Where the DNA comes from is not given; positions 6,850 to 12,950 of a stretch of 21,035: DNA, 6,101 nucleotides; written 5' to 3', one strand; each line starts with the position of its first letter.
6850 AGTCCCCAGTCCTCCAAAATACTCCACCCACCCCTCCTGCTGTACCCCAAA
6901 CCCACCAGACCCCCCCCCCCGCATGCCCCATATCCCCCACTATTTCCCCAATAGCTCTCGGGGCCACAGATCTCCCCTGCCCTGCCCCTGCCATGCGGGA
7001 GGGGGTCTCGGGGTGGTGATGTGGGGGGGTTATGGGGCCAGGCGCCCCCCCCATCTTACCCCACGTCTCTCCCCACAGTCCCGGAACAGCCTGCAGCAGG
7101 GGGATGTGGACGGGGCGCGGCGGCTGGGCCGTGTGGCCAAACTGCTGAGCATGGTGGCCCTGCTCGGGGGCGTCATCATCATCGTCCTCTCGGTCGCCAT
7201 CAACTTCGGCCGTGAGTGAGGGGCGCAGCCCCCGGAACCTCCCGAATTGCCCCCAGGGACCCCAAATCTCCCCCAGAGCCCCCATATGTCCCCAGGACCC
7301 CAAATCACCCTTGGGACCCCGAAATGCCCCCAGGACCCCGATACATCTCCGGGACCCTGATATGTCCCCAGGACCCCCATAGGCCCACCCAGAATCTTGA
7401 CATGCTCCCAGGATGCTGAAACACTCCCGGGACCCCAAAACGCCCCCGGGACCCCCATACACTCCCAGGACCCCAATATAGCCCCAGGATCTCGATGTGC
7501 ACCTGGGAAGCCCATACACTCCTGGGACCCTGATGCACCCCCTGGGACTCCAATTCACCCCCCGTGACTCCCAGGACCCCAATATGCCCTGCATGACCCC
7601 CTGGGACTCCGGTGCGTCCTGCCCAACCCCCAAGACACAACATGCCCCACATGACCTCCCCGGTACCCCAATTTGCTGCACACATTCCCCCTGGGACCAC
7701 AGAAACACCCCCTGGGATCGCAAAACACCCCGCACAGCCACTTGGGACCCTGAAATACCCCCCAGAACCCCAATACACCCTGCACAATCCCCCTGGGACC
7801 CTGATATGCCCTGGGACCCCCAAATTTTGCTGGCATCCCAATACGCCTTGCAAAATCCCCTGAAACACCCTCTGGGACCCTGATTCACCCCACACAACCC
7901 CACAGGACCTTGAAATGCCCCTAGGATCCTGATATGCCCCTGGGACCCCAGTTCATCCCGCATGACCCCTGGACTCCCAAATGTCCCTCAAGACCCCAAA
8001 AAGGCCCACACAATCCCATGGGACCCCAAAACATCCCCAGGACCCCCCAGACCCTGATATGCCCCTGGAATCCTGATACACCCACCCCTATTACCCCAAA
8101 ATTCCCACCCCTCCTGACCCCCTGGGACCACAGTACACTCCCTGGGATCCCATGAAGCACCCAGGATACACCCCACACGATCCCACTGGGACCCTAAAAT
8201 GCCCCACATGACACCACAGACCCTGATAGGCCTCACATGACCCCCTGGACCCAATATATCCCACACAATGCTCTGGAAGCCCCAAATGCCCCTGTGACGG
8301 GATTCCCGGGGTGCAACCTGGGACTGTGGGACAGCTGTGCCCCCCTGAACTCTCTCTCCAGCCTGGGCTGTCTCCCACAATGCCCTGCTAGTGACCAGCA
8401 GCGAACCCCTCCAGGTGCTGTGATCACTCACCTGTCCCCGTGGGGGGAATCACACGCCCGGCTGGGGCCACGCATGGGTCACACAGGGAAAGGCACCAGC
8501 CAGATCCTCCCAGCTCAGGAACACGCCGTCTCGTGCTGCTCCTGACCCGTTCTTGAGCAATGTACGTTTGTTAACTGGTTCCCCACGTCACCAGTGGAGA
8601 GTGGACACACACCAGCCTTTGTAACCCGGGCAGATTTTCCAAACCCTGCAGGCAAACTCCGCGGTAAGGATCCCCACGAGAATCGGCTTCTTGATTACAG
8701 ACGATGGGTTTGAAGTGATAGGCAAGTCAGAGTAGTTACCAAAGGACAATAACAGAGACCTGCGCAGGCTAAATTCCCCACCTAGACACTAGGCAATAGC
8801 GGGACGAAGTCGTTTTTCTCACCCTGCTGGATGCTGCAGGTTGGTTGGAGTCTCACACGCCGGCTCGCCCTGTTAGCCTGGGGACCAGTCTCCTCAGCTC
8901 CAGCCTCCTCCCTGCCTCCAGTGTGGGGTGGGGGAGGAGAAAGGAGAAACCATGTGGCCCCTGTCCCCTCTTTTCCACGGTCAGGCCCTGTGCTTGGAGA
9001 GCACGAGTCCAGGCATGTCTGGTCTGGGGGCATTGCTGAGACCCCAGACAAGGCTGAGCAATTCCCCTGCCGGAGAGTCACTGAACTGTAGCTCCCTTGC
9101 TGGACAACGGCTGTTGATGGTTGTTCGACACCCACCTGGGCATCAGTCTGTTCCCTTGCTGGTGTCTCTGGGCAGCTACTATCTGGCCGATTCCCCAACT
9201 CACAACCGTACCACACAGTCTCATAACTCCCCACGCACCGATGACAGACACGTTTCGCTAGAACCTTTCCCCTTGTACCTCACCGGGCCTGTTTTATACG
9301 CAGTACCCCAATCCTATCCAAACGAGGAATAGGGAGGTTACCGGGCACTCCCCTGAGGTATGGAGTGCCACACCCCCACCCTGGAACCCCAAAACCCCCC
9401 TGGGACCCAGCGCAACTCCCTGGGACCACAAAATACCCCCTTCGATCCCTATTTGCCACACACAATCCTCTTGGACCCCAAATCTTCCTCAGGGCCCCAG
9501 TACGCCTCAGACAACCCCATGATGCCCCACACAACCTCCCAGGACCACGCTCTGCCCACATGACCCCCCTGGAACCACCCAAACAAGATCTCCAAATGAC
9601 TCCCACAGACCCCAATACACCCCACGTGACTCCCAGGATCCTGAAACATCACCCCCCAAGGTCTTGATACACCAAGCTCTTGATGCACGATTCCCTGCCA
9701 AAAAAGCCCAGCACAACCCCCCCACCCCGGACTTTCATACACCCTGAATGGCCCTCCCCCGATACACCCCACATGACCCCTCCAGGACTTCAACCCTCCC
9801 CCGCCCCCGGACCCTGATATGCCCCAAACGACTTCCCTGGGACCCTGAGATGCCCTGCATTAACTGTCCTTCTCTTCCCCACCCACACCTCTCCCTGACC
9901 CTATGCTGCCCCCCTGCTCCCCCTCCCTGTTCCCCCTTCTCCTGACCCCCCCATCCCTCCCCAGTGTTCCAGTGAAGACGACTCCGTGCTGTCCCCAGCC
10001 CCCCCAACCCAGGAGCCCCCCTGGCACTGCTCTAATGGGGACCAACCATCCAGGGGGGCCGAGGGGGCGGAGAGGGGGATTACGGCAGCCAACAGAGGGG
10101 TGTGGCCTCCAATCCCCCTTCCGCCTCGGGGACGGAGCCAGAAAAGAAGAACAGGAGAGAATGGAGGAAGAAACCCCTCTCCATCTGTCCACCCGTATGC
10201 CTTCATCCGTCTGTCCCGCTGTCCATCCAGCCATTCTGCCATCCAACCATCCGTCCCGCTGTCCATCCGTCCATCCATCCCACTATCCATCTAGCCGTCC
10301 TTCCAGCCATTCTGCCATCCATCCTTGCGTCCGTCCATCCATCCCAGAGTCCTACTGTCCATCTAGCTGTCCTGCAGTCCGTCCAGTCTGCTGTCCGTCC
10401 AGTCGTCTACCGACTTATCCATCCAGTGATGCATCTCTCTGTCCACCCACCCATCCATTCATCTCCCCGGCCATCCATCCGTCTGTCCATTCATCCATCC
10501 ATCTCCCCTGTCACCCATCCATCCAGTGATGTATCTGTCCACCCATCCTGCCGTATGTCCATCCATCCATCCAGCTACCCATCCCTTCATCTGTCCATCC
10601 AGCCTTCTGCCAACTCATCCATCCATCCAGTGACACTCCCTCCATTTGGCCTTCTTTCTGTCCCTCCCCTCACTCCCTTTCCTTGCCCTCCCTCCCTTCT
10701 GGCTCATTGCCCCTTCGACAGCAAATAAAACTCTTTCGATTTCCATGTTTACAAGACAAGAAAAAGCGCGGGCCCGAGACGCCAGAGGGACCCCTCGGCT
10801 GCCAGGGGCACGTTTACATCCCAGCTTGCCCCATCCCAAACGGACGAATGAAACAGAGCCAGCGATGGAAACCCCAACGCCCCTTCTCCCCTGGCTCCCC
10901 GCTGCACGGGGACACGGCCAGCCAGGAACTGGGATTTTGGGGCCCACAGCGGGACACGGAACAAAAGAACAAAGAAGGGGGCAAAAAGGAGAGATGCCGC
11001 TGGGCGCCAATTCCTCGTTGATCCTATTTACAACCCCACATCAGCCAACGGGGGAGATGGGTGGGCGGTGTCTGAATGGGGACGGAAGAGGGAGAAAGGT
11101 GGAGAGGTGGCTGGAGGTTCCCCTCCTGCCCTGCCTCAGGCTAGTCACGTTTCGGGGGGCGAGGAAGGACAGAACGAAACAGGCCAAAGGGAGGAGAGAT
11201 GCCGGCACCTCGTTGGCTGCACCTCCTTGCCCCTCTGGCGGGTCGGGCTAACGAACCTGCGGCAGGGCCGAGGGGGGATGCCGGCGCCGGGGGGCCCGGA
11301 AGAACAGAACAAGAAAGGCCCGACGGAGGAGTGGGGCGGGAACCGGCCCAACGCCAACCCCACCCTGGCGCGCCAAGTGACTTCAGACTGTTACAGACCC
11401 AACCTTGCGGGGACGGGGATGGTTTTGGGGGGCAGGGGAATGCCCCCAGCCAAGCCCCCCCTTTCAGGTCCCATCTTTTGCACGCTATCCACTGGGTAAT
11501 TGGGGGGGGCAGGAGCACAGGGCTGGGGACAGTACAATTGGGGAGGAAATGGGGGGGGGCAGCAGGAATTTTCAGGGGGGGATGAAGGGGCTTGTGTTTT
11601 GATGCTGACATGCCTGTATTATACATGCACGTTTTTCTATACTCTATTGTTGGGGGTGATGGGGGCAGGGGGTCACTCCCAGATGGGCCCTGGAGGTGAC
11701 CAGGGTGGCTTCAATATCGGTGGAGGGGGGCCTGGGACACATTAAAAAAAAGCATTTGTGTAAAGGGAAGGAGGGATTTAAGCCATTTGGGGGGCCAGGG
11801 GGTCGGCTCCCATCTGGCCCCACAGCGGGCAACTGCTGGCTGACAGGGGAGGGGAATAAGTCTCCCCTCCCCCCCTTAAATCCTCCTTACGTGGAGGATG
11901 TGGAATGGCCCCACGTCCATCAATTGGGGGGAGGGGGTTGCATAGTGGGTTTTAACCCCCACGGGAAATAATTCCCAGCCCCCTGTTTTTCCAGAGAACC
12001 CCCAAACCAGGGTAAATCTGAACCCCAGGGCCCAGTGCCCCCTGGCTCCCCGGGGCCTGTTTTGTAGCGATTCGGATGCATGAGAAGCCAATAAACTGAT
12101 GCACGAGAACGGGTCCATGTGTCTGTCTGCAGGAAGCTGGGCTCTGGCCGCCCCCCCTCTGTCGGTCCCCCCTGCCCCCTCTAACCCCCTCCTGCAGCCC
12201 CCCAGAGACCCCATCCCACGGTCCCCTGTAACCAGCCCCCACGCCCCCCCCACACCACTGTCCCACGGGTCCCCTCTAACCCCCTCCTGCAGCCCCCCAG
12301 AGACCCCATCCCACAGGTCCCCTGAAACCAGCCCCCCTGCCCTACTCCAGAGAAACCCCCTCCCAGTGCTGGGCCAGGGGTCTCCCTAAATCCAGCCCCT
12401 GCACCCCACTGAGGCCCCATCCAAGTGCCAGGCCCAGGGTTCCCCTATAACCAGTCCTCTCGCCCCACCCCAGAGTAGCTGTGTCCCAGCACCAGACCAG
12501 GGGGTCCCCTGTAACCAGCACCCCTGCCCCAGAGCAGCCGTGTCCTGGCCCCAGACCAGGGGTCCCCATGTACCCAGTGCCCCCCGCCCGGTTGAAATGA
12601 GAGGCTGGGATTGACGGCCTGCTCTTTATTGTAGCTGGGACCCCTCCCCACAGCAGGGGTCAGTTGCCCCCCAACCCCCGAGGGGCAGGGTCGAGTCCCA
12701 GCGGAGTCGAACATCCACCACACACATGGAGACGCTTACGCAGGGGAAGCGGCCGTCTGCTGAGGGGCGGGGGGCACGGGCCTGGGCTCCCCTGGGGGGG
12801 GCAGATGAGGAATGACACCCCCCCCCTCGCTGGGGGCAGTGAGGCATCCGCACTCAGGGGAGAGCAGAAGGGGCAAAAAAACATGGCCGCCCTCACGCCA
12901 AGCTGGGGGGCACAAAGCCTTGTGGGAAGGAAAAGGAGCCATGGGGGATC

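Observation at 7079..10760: Unresolved PRRT2 C-terminus: read-through stop versus a 3-codon terminal micro-exon whose stop codon lies inside AATAAA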

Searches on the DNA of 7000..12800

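Call 46: search_rna_families(source=window, start=7000, end=12800, threshold=evalue, max_evalue=1)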
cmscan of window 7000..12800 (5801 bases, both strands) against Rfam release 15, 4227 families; matches with E-value up to 1: 4.
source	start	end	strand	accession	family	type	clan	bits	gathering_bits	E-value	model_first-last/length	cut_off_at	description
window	9987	10081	+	RF00381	Antizyme_FSE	Cis-reg; frameshift_element;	-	23.4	40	0.12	1-59/59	no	Antizyme RNA frameshifting stimulation element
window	8898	8946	+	RF03406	mir-3099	Gene; miRNA;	-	23.4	95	0.34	1-84/84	no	mir-3099 microRNA precursor family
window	7001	7074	+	RF00363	mir-BART1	Gene; miRNA;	CL00097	21.8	70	0.4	1-70/70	no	mir-BART1 microRNA precursor family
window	10580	10626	-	RF01134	sR30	Gene; snRNA; snoRNA; CD-box;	-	18.4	38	0.29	1-57/57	no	Small nucleolar RNA sR30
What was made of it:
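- Tried and rejected: An Rfam scan of 7000-12800 gave only sub-threshold chance hits, best E = 0.12 (call 46).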
